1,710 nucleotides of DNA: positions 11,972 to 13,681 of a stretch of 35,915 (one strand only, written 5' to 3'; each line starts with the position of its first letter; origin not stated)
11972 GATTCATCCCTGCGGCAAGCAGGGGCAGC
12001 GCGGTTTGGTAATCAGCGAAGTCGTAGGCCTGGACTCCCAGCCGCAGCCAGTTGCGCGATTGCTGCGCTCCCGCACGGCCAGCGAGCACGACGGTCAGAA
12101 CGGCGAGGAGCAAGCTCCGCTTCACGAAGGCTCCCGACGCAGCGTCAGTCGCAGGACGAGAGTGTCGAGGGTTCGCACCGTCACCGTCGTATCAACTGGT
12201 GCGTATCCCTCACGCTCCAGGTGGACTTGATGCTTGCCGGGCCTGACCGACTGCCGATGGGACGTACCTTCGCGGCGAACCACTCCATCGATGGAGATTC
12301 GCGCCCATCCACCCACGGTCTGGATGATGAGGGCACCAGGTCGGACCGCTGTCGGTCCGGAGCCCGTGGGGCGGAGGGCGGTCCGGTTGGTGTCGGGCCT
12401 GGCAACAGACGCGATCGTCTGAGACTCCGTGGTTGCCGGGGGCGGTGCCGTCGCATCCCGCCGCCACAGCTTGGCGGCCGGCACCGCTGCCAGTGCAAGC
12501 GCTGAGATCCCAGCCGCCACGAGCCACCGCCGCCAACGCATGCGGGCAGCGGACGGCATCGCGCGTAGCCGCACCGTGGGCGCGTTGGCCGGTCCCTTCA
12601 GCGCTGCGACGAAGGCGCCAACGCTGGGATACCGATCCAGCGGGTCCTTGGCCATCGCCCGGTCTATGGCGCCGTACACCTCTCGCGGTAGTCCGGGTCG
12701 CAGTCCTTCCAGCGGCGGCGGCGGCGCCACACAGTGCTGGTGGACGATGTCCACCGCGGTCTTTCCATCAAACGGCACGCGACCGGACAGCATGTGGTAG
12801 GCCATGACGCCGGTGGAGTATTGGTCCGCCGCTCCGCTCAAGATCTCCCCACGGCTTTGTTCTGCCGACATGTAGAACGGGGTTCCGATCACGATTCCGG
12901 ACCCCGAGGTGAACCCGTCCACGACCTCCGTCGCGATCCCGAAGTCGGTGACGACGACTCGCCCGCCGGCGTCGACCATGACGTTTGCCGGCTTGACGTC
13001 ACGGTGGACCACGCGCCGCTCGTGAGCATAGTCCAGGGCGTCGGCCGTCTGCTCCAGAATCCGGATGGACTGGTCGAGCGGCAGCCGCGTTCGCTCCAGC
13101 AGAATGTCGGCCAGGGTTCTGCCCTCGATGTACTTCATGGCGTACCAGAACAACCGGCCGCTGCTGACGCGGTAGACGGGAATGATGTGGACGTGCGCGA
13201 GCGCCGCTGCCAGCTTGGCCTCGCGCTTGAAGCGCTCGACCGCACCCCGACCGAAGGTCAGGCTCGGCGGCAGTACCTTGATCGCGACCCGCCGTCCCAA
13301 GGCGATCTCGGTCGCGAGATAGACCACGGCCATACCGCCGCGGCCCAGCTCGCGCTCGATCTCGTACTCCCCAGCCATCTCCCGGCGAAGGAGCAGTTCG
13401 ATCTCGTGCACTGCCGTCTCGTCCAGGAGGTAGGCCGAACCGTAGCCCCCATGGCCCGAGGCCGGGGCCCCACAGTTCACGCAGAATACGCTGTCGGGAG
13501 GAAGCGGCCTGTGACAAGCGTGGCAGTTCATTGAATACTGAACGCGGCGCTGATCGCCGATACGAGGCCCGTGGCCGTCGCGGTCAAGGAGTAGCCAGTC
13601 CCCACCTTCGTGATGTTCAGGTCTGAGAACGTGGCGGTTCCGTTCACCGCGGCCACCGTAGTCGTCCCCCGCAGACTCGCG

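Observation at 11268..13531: Ser/Thr kinase with an extracytoplasmic PEGA sensor co-encoded with a free 2xPEGA protein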

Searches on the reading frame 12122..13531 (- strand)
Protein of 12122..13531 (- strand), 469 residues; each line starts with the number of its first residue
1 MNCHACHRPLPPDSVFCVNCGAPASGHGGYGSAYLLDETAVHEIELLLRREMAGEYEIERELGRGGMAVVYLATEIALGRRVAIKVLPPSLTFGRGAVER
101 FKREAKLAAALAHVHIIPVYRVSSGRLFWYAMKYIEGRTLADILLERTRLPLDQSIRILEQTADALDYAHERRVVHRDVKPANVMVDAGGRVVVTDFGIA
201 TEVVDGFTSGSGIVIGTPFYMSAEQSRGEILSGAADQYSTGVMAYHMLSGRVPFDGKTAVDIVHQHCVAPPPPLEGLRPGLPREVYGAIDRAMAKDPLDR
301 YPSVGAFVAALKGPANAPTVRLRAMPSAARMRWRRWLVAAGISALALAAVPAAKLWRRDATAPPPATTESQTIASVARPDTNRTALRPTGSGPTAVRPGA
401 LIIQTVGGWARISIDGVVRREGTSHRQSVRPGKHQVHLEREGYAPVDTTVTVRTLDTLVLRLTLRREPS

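Call 3: search_protein_families(library=pfam, proteins=[window:12125-13531:-], max_evalue=0.1)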
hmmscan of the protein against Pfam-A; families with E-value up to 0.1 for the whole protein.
window:12125-13531:- (469 aa): 9 families
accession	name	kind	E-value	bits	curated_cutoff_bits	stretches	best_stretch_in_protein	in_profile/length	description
PF00069.31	Pkinase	-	4.3e-39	134.9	31.7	1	56-264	1-207/263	Protein kinase domain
PF07714.23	PK_Tyr_Ser-Thr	-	5.1e-26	92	23.1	1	57-300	2-248/258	Protein tyrosine and serine/threonine kinase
PF08308.17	PEGA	-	6.7e-08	32.8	20.8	1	401-467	4-70/71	PEGA domain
PF01636.29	APH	-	5.1e-07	30.1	23.2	1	106-200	99-197/239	Phosphotransferase enzyme family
PF13240.11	Zn_Ribbon_1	-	0.00019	21.6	25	1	3-23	2-22/23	zinc-ribbon domain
PF03109.22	ABC1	-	0.0002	21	22.9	1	132-203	147-217/244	ABC1 atypical kinase-like domain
PF12773.13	DZR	-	0.0067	17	27.3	1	3-21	1-19/45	Double zinc ribbon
PF17667.7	Pkinase_fungal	-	0.029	13.5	24.1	1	171-227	305-366/387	Fungal protein kinase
PF13620.12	CarboxypepD_reg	-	0.042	14.6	32.3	0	425-464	41-81/82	Carboxypeptidase regulatory-like domain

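Call 8: search_protein_families(library=ncbifam, proteins=[window:12125-13531:-], max_evalue=0.1)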
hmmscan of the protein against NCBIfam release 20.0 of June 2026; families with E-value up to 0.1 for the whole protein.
window:12125-13531:- (469 aa): 21 families
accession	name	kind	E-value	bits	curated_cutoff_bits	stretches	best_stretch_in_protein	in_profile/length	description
NF033483.0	PknB_PASTA_kin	equivalog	3.9e-82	277.1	450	1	52-320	5-274/563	Stk1 family PASTA domain-containing Ser/Thr kinase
NF052427.1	StpK7MSMEG_1200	equivalog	1e-50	172.8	900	1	53-375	6-338/601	serine/threonine protein kinase StpK7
NF047741.1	antiphage_MADS6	equivalog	1.6e-40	139.2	460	2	148-316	294-462/612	methylation-associated defense system protein kinase MAD6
NF009651.0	PRK13184.1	equivalog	1.9e-40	138.7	839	1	55-311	3-287/932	serine/threonine-protein kinase PknD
TIGR03903.1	TOMM_kin_cyc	equivalog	5.1e-31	107.4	705.75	1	79-272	3-211/1267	TOMM system kinase/cyclase fusion protein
NF053615.1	SerThrKinAfsKStmc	equivalog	9.1e-31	107.3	1300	1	54-300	13-254/809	protein serine/threonine kinase AfsK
NF033442.0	BREX_PglW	equivalog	3.5e-25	87.9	990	2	51-209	509-669/1391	BREX system serine/threonine kinase PglW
NF038150.1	lanthi_synth_IV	equivalog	5.4e-23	81.3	650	1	52-359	187-497/851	class IV lanthionine synthetase LanL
NF038151.1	lanthi_synth_III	equivalog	6.1e-14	51.4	575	1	55-248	221-423/833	class III lanthionine synthetase LanKC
NF058632.1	SerThrKinPrkT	equivalog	6.2e-09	35.3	280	1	55-201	22-166/322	serine/threonine protein kinase PrkT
NF043056.1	T4SS_LegK1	equivalog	9.8e-09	34.3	550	1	105-241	129-277/516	Dot/Icm T4SS effector kinase LegK1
TIGR03724.2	arch_bud32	equivalog_domain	1.9e-08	34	125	1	99-202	38-133/193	KEOPS complex kinase/ATPase Bud32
NF011463.0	PRK14879.1-4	equivalog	2.2e-07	30.6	188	1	63-200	24-160/237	Kae1-associated kinase Bud32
NF011464.0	PRK14879.1-7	equivalog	3.6e-06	26.9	246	1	99-201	51-150/221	Kae1-associated kinase Bud32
NF007174.0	PRK09605.1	equivalog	1.4e-05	23.7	447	1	99-203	381-476/535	bifunctional N(6)-L-threonylcarbamoyladenine synthase/serine/threonine protein kinase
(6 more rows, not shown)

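Call 9: find_encoding_contigs(protein=window:12122-13531:-, flank=10000, max_places=6)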
Protein window:12122-13531:- (469 aa): 1 contig read that carries it; 1 place shown.
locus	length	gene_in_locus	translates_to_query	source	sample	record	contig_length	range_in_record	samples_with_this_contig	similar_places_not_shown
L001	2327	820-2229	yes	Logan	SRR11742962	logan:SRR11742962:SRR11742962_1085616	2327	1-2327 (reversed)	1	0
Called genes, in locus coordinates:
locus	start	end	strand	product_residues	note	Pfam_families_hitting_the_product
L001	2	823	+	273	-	?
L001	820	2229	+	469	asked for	PF00069:Pkinase, PF07714:PK_Tyr_Ser-Thr, PF01636:APH (weak), PF08308:PEGA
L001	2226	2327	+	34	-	?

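Call 15: find_homologous_proteins(query=window:12125-13531:-)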
Query window:12125-13531:- (469 aa): 7757 proteins with E <= 0.001 among 8000 candidates; the best 120 are listed.
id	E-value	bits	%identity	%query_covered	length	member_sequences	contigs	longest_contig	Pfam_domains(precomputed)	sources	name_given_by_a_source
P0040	1.4e-276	936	99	91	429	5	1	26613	PF07714.24,PF00069.32,PF08308.18,PF01636.30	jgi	jgi:serine/threonine-protein kinase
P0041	1.6e-248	843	83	100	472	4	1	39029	PF07714.24,PF00069.32,PF13240.12,PF01636.30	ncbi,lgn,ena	-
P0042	1.3e-239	814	80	100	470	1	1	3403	PF07714.24,PF00069.32,PF01636.30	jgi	jgi:predicted Ser/Thr protein kinase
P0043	1.8e-235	800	79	100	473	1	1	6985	PF07714.24,PF00069.32,PF08308.18,PF01636.30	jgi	jgi:serine/threonine-protein kinase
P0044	6.6e-201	686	68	99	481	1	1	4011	PF07714.24,PF00069.32,PF08308.18,PF01636.30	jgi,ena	-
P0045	1.3e-187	642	64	99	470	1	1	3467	PF07714.24,PF00069.32,PF01636.30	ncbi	-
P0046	1.7e-165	569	48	98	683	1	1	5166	PF07714.24,PF00069.32,PF08308.18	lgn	-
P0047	5.4e-158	545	46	97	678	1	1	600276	PF07714.24,PF00069.32,PF13240.12,PF13715.13,PF03109.23,PF08308.18,PF13620.13,PF01636.30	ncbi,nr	ncbi:MAG: hypothetical protein KatS3mg081_2595 [Gemmatimonadales bacterium]|nr:MAG: hypothetical pro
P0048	7.3e-157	541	60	71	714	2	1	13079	PF07714.24,PF00069.32,PF03109.23,PF08308.18,PF13620.13,PF01636.30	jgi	-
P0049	1.2e-156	540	54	100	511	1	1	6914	PF07714.24,PF00069.32,PF08308.18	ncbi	-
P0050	4.6e-154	532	54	100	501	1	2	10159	PF07714.24,PF00069.32,PF03109.23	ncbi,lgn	-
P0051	3.9e-148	512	49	99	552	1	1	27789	PF07714.24,PF00069.32,PF08308.18,PF01636.30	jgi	jgi:serine/threonine protein kinase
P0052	1.5e-146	507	51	99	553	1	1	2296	PF07714.24,PF00069.32,PF08308.18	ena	-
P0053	2.2e-145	503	49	100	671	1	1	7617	PF07714.24,PF00069.32,PF13240.12,PF03109.23,PF08308.18,PF13620.13,PF01636.30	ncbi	-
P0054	4.7e-144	499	49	99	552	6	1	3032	PF07714.24,PF00069.32,PF08308.18,PF01636.30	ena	-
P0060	2.1e-141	490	46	99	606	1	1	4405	PF06293.21,PF07714.24,PF00069.32,PF13240.12,PF03109.23,PF08308.18,PF13620.13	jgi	-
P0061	3.4e-141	489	48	99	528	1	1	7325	PF07714.24,PF00069.32,PF13240.12,PF03109.23,PF08308.18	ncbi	-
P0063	3.9e-140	486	49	100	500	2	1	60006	PF07714.24,PF00069.32,PF13240.12,PF01636.30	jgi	jgi:serine/threonine protein kinase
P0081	2.6e-132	460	49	96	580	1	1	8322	PF07714.24,PF00069.32,PF13240.12,PF03109.23,PF08308.18,PF13620.13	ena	-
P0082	8.7e-132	458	54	77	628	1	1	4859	PF07714.24,PF00069.32,PF13240.12,PF03109.23,PF08308.18,PF13620.13,PF01636.30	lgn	-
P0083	1.3e-131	458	49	99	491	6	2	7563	PF07714.24,PF00069.32,PF13240.12,PF03109.23,PF08308.18,PF01636.30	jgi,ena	-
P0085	2.3e-131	457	49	99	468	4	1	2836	PF07714.24,PF00069.32,PF13240.12,PF03109.23,PF08308.18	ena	-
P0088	1.1e-130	455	50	99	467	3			PF07714.24,PF00069.32,PF13240.12,PF03109.23,PF08308.18,PF17667.8,PF01636.30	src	-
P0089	1.1e-130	455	50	99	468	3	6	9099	PF07714.24,PF00069.32,PF13240.12,PF03109.23,PF08308.18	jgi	jgi:serine/threonine-protein kinase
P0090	1.1e-129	451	46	99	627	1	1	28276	PF07714.24,PF00069.32,PF13240.12,PF08308.18,PF13620.13,PF01636.30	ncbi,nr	ncbi:MAG: protein kinase [Gemmatimonadetes bacterium]|nr:protein kinase [Gemmatimonadota bacterium]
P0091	1.5e-129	451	50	99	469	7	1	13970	PF07714.24,PF00069.32,PF13240.12,PF03109.23,PF08308.18,PF01636.30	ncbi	-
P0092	1.6e-129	451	49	99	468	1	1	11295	PF07714.24,PF00069.32,PF13240.12,PF03109.23,PF08308.18,PF01636.30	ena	-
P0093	1.9e-129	451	50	99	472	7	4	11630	PF07714.24,PF00069.32,PF13240.12,PF03109.23,PF08308.18,PF01636.30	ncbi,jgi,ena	-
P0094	3.1e-129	450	49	99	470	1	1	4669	PF07714.24,PF00069.32,PF13240.12,PF03109.23,PF08308.18,PF01636.30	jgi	-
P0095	4.9e-129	449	51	99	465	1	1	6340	PF07714.24,PF00069.32,PF13240.12,PF03109.23,PF08308.18,PF01636.30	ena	-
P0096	8.5e-129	448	58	67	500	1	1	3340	PF07714.24,PF00069.32,PF13240.12,PF03109.23,PF08308.18,PF01636.30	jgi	jgi:predicted Ser/Thr protein kinase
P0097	9.0e-129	448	44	100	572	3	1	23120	PF07714.24,PF00069.32,PF13240.12,PF03109.23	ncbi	-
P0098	9.0e-129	448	49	100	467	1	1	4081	PF07714.24,PF00069.32,PF13240.12,PF08308.18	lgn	-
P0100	2.1e-128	447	57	78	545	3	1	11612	PF07714.24,PF00069.32,PF13240.12,PF03109.23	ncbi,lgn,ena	-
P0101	3.5e-128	446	49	99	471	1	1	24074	PF07714.24,PF00069.32,PF13240.12,PF03109.23,PF08308.18,PF01636.30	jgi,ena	-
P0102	7.2e-128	445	49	99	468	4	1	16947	PF07714.24,PF00069.32,PF13240.12,PF03109.23,PF08308.18,PF01636.30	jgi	jgi:predicted Ser/Thr protein kinase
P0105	6.4e-127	442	61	67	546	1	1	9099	PF07714.24,PF00069.32,PF13240.12,PF03109.23,PF08308.18,PF01636.30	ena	-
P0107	8.6e-126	439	47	99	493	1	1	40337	PF07714.24,PF00069.32,PF13240.12,PF03109.23,PF08308.18,PF01636.30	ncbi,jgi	jgi:serine/threonine protein kinase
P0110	2.0e-125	437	48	100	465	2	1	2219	PF07714.24,PF00069.32,PF13240.12,PF03109.23,PF08308.18,PF01636.30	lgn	-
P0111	2.5e-125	437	50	99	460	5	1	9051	PF07714.24,PF00069.32,PF13240.12,PF03109.23,PF08308.18,PF01636.30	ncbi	-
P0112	4.2e-125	436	48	99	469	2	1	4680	PF07714.24,PF00069.32,PF13240.12,PF03109.23,PF08308.18,PF01636.30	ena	-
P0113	5.3e-125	436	49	99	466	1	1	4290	PF07714.24,PF00069.32,PF13240.12,PF03109.23,PF08308.18,PF01636.30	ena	-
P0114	6.3e-125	436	49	99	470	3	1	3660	PF07714.24,PF00069.32,PF13240.12,PF03109.23,PF08308.18,PF01636.30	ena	-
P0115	7.4e-125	435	50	99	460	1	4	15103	PF07714.24,PF00069.32,PF13240.12,PF03109.23,PF08308.18,PF01636.30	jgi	jgi:serine/threonine-protein kinase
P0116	8.8e-125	435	60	67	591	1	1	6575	PF07714.24,PF00069.32,PF13240.12,PF03109.23,PF08308.18,PF01636.30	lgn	-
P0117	9.4e-125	435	49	99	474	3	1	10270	PF07714.24,PF00069.32,PF13240.12,PF03109.23,PF08308.18,PF01636.30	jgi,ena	-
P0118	1.0e-124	435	49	99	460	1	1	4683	PF07714.24,PF00069.32,PF13240.12,PF03109.23,PF08308.18,PF01636.30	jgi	-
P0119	1.3e-124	435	48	100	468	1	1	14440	PF07714.24,PF00069.32,PF13240.12,PF03109.23,PF08308.18,PF01636.30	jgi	jgi:eukaryotic-like serine/threonine-protein kinase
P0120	1.5e-124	435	48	100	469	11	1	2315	PF07714.24,PF00069.32,PF13240.12,PF03109.23,PF08308.18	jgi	-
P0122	1.7e-124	434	49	99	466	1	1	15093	PF07714.24,PF00069.32,PF13240.12,PF03109.23,PF08308.18,PF01636.30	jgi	jgi:serine/threonine protein kinase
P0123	2.0e-124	434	48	100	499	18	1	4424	PF07714.24,PF00069.32,PF13240.12,PF03109.23,PF08308.18,PF01636.30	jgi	-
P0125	2.5e-124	434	50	99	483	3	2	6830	PF07714.24,PF00069.32,PF13240.12,PF03109.23,PF08308.18,PF01636.30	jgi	-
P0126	2.5e-124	434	58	72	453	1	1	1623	PF07714.24,PF00069.32,PF13240.12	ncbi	ncbi:MAG: serine/threonine-protein kinase, partial [Gemmatimonadales bacterium]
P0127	2.8e-124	434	48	100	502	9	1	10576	PF07714.24,PF00069.32,PF13240.12,PF03109.23,PF08308.18,PF01636.30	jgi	jgi:predicted Ser/Thr protein kinase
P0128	2.8e-124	434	49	99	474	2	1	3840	PF07714.24,PF00069.32,PF13240.12,PF03109.23,PF08308.18,PF01636.30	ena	-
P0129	3.4e-124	433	48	99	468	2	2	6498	PF07714.24,PF00069.32,PF13240.12,PF03109.23,PF08308.18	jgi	jgi:serine/threonine-protein kinase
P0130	4.1e-124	433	49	99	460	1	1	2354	PF07714.24,PF00069.32,PF13240.12,PF03109.23,PF08308.18,PF01636.30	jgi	-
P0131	4.5e-124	433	45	99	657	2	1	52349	PF07714.24,PF00069.32,PF13240.12,PF08308.18,PF13620.13,PF01636.30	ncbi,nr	ncbi:MAG: protein kinase [Gemmatimonadales bacterium]|nr:protein kinase [Gemmatimonadales bacterium]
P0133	6.8e-124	432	49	99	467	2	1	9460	PF07714.24,PF00069.32,PF13240.12,PF03109.23,PF08308.18,PF01636.30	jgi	jgi:serine/threonine-protein kinase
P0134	1.2e-123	431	48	99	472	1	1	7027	PF07714.24,PF00069.32,PF13240.12,PF03109.23,PF08308.18,PF01636.30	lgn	-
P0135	1.3e-123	431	49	99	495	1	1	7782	PF07714.24,PF00069.32,PF13240.12,PF03109.23,PF08308.18,PF01636.30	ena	-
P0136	1.5e-123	431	49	98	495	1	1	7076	PF07714.24,PF00069.32,PF13240.12,PF03109.23,PF08308.18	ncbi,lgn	-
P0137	1.6e-123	431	48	100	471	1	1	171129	PF07714.24,PF00069.32,PF13240.12,PF03109.23,PF08308.18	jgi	jgi:serine/threonine-protein kinase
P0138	2.3e-123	431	48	99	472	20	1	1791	PF07714.24,PF00069.32,PF13240.12,PF03109.23,PF08308.18,PF01636.30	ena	-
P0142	3.2e-123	430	48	98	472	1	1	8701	PF07714.24,PF00069.32,PF13240.12,PF03109.23,PF08308.18,PF01636.30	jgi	jgi:predicted Ser/Thr protein kinase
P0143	5.9e-123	429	46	100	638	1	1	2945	PF07714.24,PF00069.32,PF13240.12,PF03109.23,PF08308.18,PF13620.13,PF01636.30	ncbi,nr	ncbi:MAG: protein kinase [Gemmatimonadales bacterium]|nr:protein kinase [Gemmatimonadales bacterium]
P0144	6.9e-123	429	49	100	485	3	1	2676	PF07714.24,PF00069.32,PF13240.12,PF03109.23,PF08308.18,PF01636.30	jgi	-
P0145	7.7e-123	429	48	99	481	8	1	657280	PF07714.24,PF00069.32,PF13240.12,PF03109.23,PF08308.18,PF01636.30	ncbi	-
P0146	9.4e-123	429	48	99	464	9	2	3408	PF07714.24,PF00069.32,PF13240.12,PF03109.23,PF08308.18,PF01636.30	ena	-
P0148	1.3e-122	428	48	100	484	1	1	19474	PF07714.24,PF00069.32,PF13240.12,PF08308.18,PF01636.30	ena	-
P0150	3.7e-122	427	47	99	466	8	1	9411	PF07714.24,PF00069.32,PF13240.12,PF03109.23,PF08308.18,PF01636.30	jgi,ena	-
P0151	6.7e-122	426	48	99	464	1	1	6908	PF07714.24,PF00069.32,PF13240.12,PF03109.23,PF08308.18,PF01636.30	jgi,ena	-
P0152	9.2e-122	425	61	67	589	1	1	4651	PF07714.24,PF00069.32,PF13240.12,PF03109.23,PF13620.13,PF01636.30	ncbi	-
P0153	1.2e-121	425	48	99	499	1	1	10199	PF07714.24,PF00069.32,PF13240.12,PF03109.23,PF08308.18,PF01636.30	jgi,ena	-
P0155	1.5e-121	425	48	99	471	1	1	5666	PF07714.24,PF00069.32,PF13240.12,PF03109.23,PF08308.18,PF01636.30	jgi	jgi:tRNA A-37 threonylcarbamoyl transferase component Bud32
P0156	1.9e-121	424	49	100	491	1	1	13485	PF07714.24,PF00069.32,PF13240.12,PF03109.23,PF08308.18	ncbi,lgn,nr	ncbi:MAG TPA: protein kinase [Gemmatimonadales bacterium]|nr:protein kinase [Gemmatimonadales bacter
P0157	2.1e-121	424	49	99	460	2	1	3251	PF07714.24,PF00069.32,PF13240.12,PF03109.23,PF08308.18,PF01636.30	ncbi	-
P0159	2.8e-121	424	46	99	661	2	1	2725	PF07714.24,PF00069.32,PF13240.12,PF03109.23,PF08308.18,PF13620.13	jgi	jgi:serine/threonine protein kinase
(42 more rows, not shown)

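Call 32: find_encoding_contigs(protein=P0145, flank=7000, max_places=1)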
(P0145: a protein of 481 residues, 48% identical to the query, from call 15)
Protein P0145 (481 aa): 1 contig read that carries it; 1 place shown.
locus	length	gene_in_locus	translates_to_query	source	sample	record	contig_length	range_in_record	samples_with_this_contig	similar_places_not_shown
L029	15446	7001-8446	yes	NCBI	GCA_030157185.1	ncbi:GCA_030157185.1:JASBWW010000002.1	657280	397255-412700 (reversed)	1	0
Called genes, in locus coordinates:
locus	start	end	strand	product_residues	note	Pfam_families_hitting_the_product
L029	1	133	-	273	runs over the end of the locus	PF00106:adh_short, PF08659:KR, PF13561:adh_short_C2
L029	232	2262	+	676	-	PF02554:CstA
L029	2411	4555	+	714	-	PF03704:BTAD, PF13191:AAA_16, PF13401:AAA_22 (faint)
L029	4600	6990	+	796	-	PF02368:Big_2, PF26918:Ig_Eae, PF26549:Tricorn_N, PF26550:Tricorn_2nd, PF07676:PD40, PF26549:Tricorn_N, PF26550:Tricorn_2nd, PF07676:PD40, +6 more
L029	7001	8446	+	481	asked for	PF13240:Zn_Ribbon_1 (weak), PF00069:Pkinase, PF07714:PK_Tyr_Ser-Thr, PF01636:APH (weak), PF03109:ABC1 (weak), PF08308:PEGA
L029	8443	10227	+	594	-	-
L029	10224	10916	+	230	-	-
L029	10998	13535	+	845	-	PF26549:Tricorn_N, PF26550:Tricorn_2nd, PF07676:PD40, PF07676:PD40, PF26549:Tricorn_N, PF07676:PD40, PF26549:Tricorn_N, PF26550:Tricorn_2nd, +4 more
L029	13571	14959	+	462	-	PF05935:Arylsulfotrans, PF14269:Arylsulfotran_2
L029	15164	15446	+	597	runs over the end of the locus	PF02369:Big_1 (weak), PF26549:Tricorn_N, PF26550:Tricorn_2nd, PF07676:PD40, PF07676:PD40, PF26549:Tricorn_N, PF07676:PD40 (weak), PF26549:Tricorn_N (weak), +5 more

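Call 33: find_encoding_contigs(protein=P0047, flank=7000, max_places=1)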
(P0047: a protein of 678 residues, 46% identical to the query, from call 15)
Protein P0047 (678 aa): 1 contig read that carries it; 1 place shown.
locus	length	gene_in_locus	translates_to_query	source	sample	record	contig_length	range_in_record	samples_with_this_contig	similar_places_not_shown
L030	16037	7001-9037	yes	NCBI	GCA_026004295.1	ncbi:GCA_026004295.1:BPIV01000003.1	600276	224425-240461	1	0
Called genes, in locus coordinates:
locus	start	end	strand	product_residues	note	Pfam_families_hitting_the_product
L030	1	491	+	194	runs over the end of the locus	-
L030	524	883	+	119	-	-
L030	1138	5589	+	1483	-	PF18998:Flg_new_2, PF13205:Big_5, PF13517:FG-GAP_3, PF25390:WD40_RLD, PF00415:RCC1, PF13540:RCC1_2, PF00415:RCC1, PF13540:RCC1_2, +12 more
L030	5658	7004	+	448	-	-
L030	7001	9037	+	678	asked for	PF13240:Zn_Ribbon_1 (weak), PF00069:Pkinase, PF03109:ABC1 (faint), PF07714:PK_Tyr_Ser-Thr, PF01636:APH (faint), PF08308:PEGA, PF13620:CarboxypepD_reg (weak), PF08308:PEGA, +1 more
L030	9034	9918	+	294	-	PF13620:CarboxypepD_reg (faint), PF08308:PEGA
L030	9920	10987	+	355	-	-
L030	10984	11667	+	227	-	-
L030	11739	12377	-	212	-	PF19135:DUF5818 (weak)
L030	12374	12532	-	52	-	-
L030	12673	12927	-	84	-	-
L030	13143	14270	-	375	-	-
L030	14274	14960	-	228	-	-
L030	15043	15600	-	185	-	PF02922:CBM_48, PF16561:AMPK1_CBM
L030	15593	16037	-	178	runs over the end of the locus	PF04542:Sigma70_r2, PF08281:Sigma70_r4_2, PF04545:Sigma70_r4 (weak)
